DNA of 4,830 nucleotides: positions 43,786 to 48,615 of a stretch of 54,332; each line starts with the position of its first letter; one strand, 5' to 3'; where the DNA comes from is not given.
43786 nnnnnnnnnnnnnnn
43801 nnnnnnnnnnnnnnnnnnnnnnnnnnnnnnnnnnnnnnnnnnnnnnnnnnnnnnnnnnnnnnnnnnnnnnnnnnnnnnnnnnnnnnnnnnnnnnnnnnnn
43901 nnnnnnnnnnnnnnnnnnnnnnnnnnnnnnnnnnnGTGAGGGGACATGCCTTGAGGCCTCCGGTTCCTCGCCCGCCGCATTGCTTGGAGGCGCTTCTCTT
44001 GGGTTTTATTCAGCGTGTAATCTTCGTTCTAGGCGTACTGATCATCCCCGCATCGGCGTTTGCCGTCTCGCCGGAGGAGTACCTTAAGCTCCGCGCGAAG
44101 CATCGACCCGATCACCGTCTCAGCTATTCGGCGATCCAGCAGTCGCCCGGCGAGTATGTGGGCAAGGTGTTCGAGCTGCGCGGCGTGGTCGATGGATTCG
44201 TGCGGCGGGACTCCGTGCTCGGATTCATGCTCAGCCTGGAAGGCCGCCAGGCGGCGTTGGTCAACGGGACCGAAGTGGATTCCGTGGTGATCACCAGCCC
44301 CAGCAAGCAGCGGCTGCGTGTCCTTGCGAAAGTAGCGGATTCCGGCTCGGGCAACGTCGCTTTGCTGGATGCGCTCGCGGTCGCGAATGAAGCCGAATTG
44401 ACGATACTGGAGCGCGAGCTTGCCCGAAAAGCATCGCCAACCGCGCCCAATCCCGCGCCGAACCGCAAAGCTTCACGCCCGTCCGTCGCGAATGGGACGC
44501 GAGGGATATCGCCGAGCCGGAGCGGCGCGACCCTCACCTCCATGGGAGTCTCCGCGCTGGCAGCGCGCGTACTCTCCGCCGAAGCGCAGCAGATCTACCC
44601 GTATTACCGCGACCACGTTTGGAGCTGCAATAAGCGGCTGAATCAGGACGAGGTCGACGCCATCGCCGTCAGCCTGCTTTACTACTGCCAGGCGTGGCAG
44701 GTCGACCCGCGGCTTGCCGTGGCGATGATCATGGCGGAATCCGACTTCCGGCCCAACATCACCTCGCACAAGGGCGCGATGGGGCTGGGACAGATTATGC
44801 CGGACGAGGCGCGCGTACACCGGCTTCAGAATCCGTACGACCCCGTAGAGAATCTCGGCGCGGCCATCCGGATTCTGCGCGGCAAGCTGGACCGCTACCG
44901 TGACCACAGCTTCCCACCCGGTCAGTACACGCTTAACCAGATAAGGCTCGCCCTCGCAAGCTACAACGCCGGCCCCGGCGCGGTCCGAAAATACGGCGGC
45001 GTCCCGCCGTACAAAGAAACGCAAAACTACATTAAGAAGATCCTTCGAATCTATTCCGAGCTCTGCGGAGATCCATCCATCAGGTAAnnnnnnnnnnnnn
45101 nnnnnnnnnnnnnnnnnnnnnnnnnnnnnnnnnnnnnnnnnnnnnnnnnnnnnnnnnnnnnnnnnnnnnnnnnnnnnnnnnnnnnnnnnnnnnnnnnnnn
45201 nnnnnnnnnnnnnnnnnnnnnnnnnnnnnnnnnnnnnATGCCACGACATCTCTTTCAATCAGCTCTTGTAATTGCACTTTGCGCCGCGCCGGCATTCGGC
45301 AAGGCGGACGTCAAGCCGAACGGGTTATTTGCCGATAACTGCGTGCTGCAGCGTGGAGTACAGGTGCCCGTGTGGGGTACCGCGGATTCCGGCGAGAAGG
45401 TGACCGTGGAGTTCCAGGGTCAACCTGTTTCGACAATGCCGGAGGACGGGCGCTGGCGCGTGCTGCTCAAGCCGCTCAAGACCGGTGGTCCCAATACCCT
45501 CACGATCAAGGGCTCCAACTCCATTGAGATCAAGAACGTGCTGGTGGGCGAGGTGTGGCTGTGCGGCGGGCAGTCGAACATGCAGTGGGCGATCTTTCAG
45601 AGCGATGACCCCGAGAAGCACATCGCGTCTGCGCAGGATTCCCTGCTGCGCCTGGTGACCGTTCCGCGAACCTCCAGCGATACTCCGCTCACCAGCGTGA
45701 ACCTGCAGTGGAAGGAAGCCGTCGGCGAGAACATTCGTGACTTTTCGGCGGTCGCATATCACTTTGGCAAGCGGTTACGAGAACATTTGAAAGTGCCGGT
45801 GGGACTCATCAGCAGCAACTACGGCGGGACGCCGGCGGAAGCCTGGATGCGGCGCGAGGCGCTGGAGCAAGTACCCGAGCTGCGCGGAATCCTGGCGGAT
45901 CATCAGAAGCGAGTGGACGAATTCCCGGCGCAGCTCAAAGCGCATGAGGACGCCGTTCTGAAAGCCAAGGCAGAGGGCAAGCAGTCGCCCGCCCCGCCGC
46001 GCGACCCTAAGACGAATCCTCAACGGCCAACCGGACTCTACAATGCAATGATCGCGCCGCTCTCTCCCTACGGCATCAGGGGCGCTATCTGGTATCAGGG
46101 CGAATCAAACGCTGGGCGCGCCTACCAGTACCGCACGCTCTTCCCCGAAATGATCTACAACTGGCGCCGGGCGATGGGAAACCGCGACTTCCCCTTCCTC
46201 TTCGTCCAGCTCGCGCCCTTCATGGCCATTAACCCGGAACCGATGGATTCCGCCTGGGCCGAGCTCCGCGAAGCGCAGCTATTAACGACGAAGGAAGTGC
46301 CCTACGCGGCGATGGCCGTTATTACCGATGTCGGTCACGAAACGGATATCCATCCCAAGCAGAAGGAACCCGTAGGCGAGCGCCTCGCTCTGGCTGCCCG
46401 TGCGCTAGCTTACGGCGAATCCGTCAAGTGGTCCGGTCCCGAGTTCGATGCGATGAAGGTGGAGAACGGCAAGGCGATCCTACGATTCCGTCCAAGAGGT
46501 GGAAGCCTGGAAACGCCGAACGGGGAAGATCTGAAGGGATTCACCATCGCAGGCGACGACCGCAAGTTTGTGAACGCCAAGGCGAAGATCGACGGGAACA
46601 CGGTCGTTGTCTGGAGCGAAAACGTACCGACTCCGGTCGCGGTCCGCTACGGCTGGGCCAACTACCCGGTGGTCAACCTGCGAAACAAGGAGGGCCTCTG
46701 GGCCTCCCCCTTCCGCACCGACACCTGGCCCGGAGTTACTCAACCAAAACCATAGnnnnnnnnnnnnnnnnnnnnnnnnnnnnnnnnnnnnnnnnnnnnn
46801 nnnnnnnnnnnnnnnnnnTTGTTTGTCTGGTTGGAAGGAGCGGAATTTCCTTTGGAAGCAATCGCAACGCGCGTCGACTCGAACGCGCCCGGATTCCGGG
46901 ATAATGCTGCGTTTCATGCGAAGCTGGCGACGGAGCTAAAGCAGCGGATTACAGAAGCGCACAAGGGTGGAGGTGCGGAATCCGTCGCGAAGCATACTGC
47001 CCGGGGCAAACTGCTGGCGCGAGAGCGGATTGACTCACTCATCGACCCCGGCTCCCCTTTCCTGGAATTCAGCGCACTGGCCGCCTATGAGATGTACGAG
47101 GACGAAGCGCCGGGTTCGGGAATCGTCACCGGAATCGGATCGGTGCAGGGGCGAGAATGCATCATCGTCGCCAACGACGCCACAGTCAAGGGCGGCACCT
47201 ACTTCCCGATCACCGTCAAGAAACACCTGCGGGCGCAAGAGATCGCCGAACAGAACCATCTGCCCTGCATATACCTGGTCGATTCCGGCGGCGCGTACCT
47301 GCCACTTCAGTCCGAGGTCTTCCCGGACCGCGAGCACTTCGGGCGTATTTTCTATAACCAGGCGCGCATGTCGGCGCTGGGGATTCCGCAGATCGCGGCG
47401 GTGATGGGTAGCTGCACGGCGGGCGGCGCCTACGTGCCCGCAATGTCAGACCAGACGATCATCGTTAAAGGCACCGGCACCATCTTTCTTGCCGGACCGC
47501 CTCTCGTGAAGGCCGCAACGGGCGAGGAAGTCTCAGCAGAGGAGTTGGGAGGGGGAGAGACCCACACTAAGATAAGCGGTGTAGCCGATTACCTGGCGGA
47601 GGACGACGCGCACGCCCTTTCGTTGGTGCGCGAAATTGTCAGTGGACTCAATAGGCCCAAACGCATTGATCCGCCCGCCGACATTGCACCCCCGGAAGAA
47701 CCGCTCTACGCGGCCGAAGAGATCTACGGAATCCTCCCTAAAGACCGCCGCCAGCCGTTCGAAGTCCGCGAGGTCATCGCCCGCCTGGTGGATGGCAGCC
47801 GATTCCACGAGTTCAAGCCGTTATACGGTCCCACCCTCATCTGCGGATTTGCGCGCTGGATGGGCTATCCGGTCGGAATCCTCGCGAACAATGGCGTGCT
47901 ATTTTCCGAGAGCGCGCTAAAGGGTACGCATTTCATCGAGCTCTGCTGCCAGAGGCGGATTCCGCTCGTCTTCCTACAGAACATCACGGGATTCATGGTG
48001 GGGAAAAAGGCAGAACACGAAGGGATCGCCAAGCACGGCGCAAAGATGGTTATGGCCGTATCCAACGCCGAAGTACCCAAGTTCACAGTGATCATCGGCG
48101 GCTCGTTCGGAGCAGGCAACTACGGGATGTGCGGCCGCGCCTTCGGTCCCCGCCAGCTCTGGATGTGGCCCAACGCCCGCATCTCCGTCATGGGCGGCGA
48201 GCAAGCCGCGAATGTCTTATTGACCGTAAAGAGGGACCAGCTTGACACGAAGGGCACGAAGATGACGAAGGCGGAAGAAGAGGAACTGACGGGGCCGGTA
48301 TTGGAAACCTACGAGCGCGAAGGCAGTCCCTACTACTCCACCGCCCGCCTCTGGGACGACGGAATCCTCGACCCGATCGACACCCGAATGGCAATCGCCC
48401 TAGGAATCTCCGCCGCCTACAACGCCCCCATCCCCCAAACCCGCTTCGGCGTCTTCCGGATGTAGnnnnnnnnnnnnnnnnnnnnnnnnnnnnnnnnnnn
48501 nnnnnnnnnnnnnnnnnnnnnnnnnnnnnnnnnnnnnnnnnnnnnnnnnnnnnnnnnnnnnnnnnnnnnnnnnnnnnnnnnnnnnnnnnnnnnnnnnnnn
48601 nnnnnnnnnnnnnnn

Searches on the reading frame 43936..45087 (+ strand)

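Call 40: search_protein_families(library=pfam, proteins=[window:43936-45087:+], max_evalue=0.001)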
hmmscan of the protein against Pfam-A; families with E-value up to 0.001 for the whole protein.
window:43936-45087:+ (383 aa): 1 family
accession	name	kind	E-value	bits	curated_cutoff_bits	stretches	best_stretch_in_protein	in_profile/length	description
PF01464.25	SLT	-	4.6e-20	71.8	21.3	1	252-365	8-116/117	Transglycosylase SLT domain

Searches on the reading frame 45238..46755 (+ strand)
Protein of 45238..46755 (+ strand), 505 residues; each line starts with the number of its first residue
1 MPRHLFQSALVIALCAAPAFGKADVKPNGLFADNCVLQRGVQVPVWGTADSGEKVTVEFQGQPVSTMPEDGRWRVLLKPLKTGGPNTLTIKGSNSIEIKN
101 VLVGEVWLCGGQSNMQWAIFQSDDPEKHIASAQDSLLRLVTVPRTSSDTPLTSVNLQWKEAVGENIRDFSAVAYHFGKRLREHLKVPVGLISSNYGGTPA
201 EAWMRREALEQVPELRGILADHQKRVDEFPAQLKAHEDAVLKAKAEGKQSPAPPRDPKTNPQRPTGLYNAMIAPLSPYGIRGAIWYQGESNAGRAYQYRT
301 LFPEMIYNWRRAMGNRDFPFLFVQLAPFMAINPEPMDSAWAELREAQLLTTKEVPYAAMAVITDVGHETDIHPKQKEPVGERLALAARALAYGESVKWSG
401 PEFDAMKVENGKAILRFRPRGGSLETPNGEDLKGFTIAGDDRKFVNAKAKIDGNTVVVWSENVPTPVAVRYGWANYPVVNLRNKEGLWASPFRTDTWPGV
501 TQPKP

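Call 40: search_protein_families(library=pfam, proteins=[window:45238-46755:+], max_evalue=0.001)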
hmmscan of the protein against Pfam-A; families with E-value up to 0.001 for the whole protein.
window:45238-46755:+ (505 aa): 1 family
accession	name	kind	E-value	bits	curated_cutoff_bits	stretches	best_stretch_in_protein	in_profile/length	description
PF03629.24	SASA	-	6.4e-17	62.4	24.8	2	265-385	102-222/226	Carbohydrate esterase, sialic acid-specific acetylesterase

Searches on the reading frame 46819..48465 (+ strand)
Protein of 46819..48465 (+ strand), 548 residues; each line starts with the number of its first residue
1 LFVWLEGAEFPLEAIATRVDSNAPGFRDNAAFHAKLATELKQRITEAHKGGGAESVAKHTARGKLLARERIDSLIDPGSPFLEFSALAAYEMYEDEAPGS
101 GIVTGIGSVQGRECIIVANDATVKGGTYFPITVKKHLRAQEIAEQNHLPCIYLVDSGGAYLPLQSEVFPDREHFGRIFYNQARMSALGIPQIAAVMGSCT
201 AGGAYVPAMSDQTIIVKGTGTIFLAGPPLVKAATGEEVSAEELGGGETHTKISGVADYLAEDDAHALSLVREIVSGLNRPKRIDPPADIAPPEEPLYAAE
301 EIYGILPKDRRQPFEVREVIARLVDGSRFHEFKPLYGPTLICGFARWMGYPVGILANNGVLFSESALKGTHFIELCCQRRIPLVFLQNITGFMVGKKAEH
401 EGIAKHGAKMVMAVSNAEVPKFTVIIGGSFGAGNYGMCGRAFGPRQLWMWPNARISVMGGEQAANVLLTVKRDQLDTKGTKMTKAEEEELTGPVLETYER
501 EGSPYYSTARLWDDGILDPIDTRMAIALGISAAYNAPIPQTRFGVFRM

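Call 40: search_protein_families(library=pfam, proteins=[window:46819-48465:+], max_evalue=0.001)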
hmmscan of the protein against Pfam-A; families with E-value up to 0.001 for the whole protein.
window:46819-48465:+ (548 aa): 3 families
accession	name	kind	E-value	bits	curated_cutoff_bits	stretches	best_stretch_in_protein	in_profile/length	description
PF01039.27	Carboxyl_trans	-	1.7e-162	542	22.3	1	59-538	2-483/493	Carboxyl transferase domain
PF03255.19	ACCA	-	1.1e-17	64.6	23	2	84-216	79-213/310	Acetyl co-enzyme A carboxylase carboxyltransferase-like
PF06833.16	MdcE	-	0.00094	19.4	32.7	0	377-468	24-115/196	Malonate decarboxylase gamma subunit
